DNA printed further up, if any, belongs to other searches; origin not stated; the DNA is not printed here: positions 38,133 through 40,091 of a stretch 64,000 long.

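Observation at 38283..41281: Class I (archaeal-type) lysyl-tRNA synthetase translationally coupled to serS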

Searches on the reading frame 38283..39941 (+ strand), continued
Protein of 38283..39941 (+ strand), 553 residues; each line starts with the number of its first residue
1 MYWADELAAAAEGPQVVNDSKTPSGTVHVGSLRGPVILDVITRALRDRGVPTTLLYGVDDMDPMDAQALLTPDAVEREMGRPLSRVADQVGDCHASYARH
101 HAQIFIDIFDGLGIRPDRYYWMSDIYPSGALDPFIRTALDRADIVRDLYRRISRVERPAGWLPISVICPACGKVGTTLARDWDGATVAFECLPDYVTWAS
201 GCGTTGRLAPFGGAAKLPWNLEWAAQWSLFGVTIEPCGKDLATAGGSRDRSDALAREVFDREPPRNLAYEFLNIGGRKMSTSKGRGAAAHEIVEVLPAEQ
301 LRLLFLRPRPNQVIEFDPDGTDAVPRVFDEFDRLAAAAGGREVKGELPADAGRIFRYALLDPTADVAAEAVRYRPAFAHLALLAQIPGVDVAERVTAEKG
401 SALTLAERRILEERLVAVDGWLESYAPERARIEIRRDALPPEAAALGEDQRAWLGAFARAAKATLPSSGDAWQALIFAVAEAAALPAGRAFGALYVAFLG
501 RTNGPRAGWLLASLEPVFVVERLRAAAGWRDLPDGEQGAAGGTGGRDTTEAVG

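Call 12: find_encoding_contigs(protein=P0001, flank=8000, max_places=2)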
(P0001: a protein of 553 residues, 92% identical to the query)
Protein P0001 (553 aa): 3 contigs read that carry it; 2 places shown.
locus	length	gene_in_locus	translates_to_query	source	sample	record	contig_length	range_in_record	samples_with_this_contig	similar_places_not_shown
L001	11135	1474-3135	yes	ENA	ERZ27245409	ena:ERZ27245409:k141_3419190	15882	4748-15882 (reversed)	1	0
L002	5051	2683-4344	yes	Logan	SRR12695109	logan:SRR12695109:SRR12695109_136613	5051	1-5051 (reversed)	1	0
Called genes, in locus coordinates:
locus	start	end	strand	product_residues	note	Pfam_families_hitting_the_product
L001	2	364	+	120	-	?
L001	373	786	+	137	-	PF06108:DUF952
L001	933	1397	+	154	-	PF03449:GreA_GreB_N, PF01272:GreA_GreB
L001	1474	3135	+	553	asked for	PF01921:tRNA-synt_1f, PF09334:tRNA-synt_1g (faint)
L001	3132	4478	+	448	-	PF02403:Seryl_tRNA_N, PF00587:tRNA-synt_2b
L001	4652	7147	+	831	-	PF13185:GAF_2, PF01590:GAF, PF00989:PAS, PF08448:PAS_4, PF13188:PAS_8, PF13426:PAS_9, PF08447:PAS_3, PF00563:EAL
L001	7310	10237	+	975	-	PF00111:Fer2, PF13085:Fer2_3 (faint), PF01799:Fer2_2, PF01315:Ald_Xan_dh_C, PF02738:MoCoBD_1, PF20256:MoCoBD_2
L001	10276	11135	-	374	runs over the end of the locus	-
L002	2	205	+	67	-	?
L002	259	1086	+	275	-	PF02673:BacA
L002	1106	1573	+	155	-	PF01316:Arg_repressor, PF02863:Arg_repressor_C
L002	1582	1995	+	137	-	PF06108:DUF952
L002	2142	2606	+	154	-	PF03449:GreA_GreB_N, PF01272:GreA_GreB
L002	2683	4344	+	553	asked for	PF01921:tRNA-synt_1f, PF09334:tRNA-synt_1g (faint)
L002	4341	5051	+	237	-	?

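Call 13: find_encoding_contigs(protein=P0069, flank=8000, max_places=2)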
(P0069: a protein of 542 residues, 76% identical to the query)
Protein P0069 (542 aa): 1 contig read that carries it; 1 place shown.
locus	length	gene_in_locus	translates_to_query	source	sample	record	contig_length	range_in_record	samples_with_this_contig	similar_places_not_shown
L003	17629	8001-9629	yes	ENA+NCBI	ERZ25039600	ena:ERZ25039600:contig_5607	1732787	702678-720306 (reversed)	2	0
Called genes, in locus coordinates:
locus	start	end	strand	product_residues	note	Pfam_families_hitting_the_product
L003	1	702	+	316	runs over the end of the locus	-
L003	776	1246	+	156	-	PF00334:NDK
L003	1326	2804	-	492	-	PF00361:Proton_antipo_M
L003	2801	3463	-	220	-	-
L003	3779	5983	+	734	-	PF03030:H_PPase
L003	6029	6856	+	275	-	PF02673:BacA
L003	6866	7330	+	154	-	PF01316:Arg_repressor, PF02863:Arg_repressor_C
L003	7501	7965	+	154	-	PF03449:GreA_GreB_N, PF01272:GreA_GreB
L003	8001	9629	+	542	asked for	PF01921:tRNA-synt_1f, PF09334:tRNA-synt_1g (faint)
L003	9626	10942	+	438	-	PF02403:Seryl_tRNA_N, PF00587:tRNA-synt_2b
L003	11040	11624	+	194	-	PF06271:RDD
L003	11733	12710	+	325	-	-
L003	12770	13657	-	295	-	PF00106:adh_short, PF08659:KR, PF13561:adh_short_C2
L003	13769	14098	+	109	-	-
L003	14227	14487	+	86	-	PF02148:zf-UBP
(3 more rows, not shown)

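Call 14: find_encoding_contigs(protein=P0020, flank=8000, max_places=2)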
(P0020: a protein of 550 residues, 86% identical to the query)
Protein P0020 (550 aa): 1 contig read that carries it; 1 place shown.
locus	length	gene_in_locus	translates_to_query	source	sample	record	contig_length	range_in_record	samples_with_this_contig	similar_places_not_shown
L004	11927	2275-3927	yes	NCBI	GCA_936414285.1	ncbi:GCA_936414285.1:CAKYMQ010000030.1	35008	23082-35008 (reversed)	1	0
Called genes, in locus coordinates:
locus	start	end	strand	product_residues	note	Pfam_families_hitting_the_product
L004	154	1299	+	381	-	PF13565:HTH_32 (weak)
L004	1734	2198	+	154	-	PF03449:GreA_GreB_N, PF01272:GreA_GreB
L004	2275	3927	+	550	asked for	PF01921:tRNA-synt_1f, PF09334:tRNA-synt_1g (faint)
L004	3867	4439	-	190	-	-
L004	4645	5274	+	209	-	PF00587:tRNA-synt_2b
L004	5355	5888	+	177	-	PF06271:RDD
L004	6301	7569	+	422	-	PF01832:Glucosaminidase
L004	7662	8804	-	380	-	PF14659:Phage_int_SAM_3, PF22022:Phage_int_M (weak), PF00589:Phage_integrase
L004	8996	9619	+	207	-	PF04542:Sigma70_r2, PF08281:Sigma70_r4_2, PF04545:Sigma70_r4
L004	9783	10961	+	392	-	-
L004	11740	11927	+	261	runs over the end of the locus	PF12844:HTH_19, PF13560:HTH_31, PF13744:HTH_37 (weak), PF01381:HTH_3, PF13443:HTH_26, PF13274:SocA_Panacea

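Call 16: search_solved_structures(query=window:38283-39941:+, max_evalue=0.001, show_alignments=1)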
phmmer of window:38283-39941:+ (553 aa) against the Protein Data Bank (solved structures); distinct sequences matched with E-value up to 0.001: 1.
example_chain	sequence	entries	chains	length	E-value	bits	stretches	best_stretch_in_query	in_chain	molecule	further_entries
1irx_A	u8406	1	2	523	4.3e-59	203.9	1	13-525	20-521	lysyl-tRNA synthetase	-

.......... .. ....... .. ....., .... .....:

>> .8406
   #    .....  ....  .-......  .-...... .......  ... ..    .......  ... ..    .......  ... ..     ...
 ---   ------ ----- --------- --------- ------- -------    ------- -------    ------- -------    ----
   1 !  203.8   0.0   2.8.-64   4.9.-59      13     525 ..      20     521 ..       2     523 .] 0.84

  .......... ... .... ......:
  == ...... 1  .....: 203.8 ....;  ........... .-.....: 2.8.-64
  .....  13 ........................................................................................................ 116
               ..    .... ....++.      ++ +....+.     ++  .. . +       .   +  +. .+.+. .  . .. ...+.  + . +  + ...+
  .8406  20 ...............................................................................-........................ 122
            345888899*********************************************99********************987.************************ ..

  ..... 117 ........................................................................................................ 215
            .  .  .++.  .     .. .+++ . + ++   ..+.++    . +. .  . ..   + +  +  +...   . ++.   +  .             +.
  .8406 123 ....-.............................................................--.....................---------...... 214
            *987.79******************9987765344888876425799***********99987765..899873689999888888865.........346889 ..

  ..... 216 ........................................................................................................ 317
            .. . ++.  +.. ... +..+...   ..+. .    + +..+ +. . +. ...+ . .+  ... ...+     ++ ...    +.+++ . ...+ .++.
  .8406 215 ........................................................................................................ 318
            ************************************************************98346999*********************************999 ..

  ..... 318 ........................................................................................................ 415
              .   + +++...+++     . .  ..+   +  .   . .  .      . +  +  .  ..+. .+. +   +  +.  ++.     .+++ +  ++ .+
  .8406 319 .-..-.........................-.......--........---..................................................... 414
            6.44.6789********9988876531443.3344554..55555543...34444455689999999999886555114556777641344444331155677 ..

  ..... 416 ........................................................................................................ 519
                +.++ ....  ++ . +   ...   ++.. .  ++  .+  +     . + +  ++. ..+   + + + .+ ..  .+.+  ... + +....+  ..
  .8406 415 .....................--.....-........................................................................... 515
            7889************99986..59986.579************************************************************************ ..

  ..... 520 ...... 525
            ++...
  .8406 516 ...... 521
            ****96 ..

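Call 31: search_protein_representatives(protein=window:38283-39941:+)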
Query: 553 residues. Proteins with E-value up to 0.001 (for the whole library): 1846; up to 1e-10: 1119; up to 1e-30: 443. The best 150 are listed.
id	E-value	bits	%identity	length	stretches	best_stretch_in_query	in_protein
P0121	1.8e-185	634.4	74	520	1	79-458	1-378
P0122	2.6e-183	627.3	77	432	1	1-345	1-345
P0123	2.0e-153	528.6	59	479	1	1-462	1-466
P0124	2.1e-152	525.2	71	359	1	196-547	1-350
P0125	1.2e-150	519.5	92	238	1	1-238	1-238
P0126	1.8e-147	509.0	68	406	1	1-384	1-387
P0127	9.9e-141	486.7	78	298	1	3-266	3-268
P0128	1.2e-136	473.2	76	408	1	1-263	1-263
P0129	6.8e-136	470.7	63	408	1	122-527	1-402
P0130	8.4e-130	450.6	47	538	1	2-529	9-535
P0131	6.5e-129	447.7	53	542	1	1-530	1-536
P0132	2.4e-126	439.2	45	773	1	1-527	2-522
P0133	5.9e-126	437.9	65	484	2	156-441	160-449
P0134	1.2e-125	436.9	73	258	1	1-251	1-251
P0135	2.2e-123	429.4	44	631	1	2-526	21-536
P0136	2.1e-117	409.7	44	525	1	2-527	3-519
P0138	2.5e-115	402.9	40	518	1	6-524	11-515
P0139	4.5e-114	398.7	45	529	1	5-527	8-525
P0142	6.2e-109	381.7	39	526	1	1-527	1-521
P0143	8.7e-109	381.2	40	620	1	3-527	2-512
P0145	5.2e-107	375.4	41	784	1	1-525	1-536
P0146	6.0e-107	375.2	40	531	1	11-528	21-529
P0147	5.7e-106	371.9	42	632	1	15-524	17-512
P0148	7.4e-106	371.6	38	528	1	13-525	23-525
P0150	1.4e-103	364.0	43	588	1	1-526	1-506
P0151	9.7e-103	361.3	38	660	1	14-524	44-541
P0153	6.0e-100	352.1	38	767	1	11-525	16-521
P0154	7.6e-100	351.7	37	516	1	2-526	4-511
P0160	3.2e-96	339.8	36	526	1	1-526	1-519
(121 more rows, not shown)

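Call 32: list_cluster_members(proteins=[P0131, P0130, P0132, P0135, P0136, P0139, P0138, P0142, P0150, P0147])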
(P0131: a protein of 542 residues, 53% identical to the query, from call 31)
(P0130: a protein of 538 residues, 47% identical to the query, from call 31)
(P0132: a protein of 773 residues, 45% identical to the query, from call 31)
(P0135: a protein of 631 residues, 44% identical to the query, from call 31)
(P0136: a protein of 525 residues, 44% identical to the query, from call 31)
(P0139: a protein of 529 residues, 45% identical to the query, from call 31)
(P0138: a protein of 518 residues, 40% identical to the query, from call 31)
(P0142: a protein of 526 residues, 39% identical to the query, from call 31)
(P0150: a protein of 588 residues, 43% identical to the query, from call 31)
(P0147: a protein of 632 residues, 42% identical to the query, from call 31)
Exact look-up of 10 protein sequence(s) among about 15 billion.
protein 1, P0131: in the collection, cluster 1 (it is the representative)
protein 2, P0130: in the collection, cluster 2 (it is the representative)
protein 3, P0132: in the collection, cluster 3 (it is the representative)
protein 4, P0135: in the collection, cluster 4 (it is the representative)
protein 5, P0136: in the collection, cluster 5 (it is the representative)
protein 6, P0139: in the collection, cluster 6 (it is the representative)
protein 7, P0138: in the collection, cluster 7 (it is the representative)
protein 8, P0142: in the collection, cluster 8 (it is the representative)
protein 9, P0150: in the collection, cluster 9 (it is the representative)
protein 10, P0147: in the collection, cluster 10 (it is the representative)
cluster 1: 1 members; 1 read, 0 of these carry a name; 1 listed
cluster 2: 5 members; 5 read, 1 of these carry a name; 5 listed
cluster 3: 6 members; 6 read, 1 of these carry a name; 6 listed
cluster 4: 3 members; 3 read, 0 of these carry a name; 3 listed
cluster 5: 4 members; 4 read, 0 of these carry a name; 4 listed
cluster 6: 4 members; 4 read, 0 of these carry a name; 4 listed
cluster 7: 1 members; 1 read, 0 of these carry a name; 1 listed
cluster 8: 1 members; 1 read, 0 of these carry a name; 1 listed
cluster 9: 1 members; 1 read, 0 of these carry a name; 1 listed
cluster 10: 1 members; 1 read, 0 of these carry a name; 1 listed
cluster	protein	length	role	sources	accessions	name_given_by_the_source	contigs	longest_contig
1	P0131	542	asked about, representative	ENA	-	-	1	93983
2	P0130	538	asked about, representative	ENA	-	-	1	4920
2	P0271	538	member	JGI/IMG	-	lysyl-tRNA synthetase class 1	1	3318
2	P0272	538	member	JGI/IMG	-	-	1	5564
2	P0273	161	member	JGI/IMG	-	-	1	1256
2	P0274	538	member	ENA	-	-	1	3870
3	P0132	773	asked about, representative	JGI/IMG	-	-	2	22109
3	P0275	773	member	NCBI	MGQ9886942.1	MAG: lysine--tRNA ligase [Aggregatilineales bacterium]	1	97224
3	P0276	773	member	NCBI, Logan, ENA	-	-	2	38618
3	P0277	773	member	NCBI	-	-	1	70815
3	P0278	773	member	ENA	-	-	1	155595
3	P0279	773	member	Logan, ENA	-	-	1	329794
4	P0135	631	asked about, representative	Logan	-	-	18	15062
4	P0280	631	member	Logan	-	-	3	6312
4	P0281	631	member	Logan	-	-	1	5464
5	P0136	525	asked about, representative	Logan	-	-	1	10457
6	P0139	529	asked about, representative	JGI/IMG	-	-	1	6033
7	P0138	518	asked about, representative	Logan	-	-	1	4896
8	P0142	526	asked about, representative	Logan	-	-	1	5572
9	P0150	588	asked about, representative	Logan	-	-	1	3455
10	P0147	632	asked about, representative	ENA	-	-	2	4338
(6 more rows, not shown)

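Call 37: find_related_loci(query=A3, collection=genome_contigs, flank=4000)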
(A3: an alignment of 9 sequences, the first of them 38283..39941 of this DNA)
Query A3 (553 aa) in genome_contigs; peptide patterns used: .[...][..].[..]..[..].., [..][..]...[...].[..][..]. (x = any residue, [..] = any of these).
599 stretches matched a pattern (row limit reached: there are more); 549 encode a relative of the query (tblastn E <= 1e-3); the best 80 are kept; 80 distinct loci.
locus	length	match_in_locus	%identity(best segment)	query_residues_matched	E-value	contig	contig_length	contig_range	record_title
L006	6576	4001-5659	92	1-553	0e+0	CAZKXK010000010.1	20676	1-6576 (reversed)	MAG TPA_asm: uncultured Anaerolineaceae bacterium isolate binchicken_co50_123 genome assembly, contig: NODE_2843_length_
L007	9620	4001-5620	88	1-540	0e+0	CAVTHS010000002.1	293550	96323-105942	MAG: uncultured Chloroflexia bacterium isolate MFD05942.bin.2.84 genome assembly, contig: contig_14987, whole genome sho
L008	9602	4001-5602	87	1-534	0e+0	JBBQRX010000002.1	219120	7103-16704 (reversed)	MAG: Candidatus Limnocylindrales bacterium isolate Co_metawrap_1715 Cmw_1715_k141_14246407_length_219120_cov_20.3222, wh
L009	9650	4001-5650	85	1-553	0e+0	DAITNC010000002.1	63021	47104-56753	MAG TPA_asm: Candidatus Limnocylindrales bacterium isolate CTOTU10849 NODE_36_length_63021_cov_15.202443, whole genome s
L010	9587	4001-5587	78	1-530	0e+0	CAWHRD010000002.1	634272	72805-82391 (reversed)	MAG: uncultured Chloroflexia bacterium isolate MFD05942.bin.3.408 genome assembly, contig: contig_38335, whole genome sh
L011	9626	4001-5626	76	1-545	0e+0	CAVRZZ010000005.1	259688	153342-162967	MAG: uncultured Chloroflexia bacterium isolate MFD05942.bin.1.135 genome assembly, contig: contig_25774, whole genome sh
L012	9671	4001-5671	75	1-550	0e+0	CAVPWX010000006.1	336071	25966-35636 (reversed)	MAG: uncultured Chloroflexia bacterium isolate MFD00032.bin.2.189 genome assembly, contig: contig_27908, whole genome sh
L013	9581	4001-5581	75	1-527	0e+0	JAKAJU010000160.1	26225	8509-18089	MAG: Chloroflexi bacterium isolate WY4.bin17 NODE_2181_length_26225_cov_2.160510, whole genome shotgun sequence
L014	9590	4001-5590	75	1-531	0e+0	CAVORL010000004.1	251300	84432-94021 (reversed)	MAG: uncultured Chloroflexia bacterium isolate MFD09964.bin.2.179 genome assembly, contig: contig_4121, whole genome sho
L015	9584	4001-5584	74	1-532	0e+0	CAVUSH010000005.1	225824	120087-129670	MAG: uncultured Chloroflexia bacterium isolate MFD05942.bin.2.270 genome assembly, contig: contig_54230, whole genome sh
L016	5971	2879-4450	73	1-524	0e+0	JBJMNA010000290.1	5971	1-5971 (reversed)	MAG: Chloroflexota bacterium isolate H1_18_all_fractions_metab_conc_23_RIF_CHLX_70_21 k255_7108615, whole genome shotgun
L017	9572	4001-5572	75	3-526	0e+0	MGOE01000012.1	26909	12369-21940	MAG: Chloroflexi bacterium RBG_16_72_14 RBG_16_scaffold_11265, whole genome shotgun sequence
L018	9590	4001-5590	76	1-531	0e+0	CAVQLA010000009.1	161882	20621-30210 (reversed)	MAG: uncultured Chloroflexia bacterium isolate MFD00032.bin.1.157 genome assembly, contig: contig_27907, whole genome sh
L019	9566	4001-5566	73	3-524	0e+0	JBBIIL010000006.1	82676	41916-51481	MAG: Chloroflexota bacterium isolate EPS170215_bin_138 NODE_214_length_82676_cov_10.455393, whole genome shotgun sequenc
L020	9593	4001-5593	71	1-529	0e+0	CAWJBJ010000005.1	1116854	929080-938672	MAG: uncultured Chloroflexia bacterium isolate MFD03602.bin.2.14 genome assembly, contig: contig_561, whole genome shotg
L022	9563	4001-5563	74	3-523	0e+0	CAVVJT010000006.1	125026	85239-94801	MAG: uncultured Chloroflexia bacterium isolate MFD04716.bin.3.469 genome assembly, contig: contig_48363, whole genome sh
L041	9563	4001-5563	72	3-523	0e+0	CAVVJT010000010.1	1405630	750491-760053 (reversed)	MAG: uncultured Chloroflexia bacterium isolate MFD04716.bin.3.469 genome assembly, contig: contig_9938, whole genome sho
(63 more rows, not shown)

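Call 45: find_encoding_contigs(protein=P0132, flank=5000, max_places=2)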
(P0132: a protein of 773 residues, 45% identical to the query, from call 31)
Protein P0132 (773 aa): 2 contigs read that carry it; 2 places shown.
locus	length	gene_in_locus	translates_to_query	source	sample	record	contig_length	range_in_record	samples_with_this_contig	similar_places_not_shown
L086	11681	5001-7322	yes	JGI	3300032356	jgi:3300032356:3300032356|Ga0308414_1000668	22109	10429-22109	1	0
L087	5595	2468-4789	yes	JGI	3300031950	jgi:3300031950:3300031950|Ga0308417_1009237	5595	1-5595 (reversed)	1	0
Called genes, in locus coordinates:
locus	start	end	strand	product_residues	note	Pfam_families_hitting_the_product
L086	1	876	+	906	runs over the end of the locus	-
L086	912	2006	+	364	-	PF22649:Cgl0159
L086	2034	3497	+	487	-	PF02056:Glyco_hydro_4, PF11975:Glyco_hydro_4C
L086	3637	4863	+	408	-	PF00202:Aminotran_3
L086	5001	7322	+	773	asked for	PF01921:tRNA-synt_1f, PF09334:tRNA-synt_1g (weak), PF19269:Anticodon_2, PF03483:B3_4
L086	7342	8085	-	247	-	PF00480:ROK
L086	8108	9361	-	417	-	PF07690:MFS_1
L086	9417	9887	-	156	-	-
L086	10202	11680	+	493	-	?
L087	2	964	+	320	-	?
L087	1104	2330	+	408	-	PF00202:Aminotran_3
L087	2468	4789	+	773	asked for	PF01921:tRNA-synt_1f, PF09334:tRNA-synt_1g (weak), PF19269:Anticodon_2, PF03483:B3_4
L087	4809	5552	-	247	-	PF00480:ROK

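Call 46: find_encoding_contigs(protein=P0136, flank=5000, max_places=2)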
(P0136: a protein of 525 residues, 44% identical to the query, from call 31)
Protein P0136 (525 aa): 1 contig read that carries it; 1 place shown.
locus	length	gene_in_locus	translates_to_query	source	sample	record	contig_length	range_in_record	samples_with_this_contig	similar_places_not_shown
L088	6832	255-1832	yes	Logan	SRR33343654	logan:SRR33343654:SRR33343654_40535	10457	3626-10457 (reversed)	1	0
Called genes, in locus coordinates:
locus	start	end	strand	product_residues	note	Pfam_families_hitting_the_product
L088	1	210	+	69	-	?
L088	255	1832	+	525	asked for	PF01921:tRNA-synt_1f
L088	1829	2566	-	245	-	PF00480:ROK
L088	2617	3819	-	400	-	PF07690:MFS_1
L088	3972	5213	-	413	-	PF07690:MFS_1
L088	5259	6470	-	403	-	PF00595:PDZ, PF13180:PDZ_2 (weak), PF17820:PDZ_6, PF03572:Peptidase_S41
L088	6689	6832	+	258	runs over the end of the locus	PF01144:CoA_trans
